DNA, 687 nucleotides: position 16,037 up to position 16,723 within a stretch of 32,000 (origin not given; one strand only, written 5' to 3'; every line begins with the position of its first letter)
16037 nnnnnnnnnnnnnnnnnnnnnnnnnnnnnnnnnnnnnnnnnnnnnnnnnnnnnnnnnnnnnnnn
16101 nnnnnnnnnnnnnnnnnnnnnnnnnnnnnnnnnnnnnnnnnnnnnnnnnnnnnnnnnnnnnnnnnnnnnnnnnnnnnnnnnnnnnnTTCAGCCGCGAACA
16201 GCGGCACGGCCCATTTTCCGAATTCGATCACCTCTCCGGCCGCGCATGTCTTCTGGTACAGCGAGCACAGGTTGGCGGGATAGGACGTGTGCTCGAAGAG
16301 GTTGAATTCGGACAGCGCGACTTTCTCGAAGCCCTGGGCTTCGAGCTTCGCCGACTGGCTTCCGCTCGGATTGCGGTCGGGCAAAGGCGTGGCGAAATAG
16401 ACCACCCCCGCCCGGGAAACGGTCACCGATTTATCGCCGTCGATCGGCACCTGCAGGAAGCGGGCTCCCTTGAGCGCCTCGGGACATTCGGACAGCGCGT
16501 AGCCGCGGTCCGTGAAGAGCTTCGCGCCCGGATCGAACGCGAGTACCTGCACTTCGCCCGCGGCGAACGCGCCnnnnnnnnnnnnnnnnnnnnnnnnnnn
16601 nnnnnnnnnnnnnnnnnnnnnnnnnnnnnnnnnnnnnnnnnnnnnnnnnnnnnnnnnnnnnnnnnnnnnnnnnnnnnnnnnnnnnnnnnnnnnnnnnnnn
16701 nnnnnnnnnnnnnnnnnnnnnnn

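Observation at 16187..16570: Uncharacterised domain of about 125 aa shared by the two secreted glycosidase-like proteins, at the C-terminus of one and the N-terminus of the other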

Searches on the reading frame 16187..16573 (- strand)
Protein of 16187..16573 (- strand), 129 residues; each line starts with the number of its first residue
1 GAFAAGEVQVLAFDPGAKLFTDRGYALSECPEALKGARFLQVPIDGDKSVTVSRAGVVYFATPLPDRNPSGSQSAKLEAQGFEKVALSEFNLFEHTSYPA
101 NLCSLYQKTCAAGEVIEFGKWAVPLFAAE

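Call 7: search_protein_families(library=pfam, proteins=[window:16187-16573:-], max_evalue=10)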
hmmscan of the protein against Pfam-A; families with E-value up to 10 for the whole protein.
seq(129 aa): 0 families

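Call 38: find_related_loci(query=window:16193-16558:-, collection=genome_contigs, flank=6000)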
Query seq(122 aa) (122 aa) in genome_contigs; peptide patterns used: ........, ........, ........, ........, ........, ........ (x = any residue, [..] = any of these).
205 stretches matched a pattern, but none encodes a relative of the query by tblastn (E <= 1e-3).
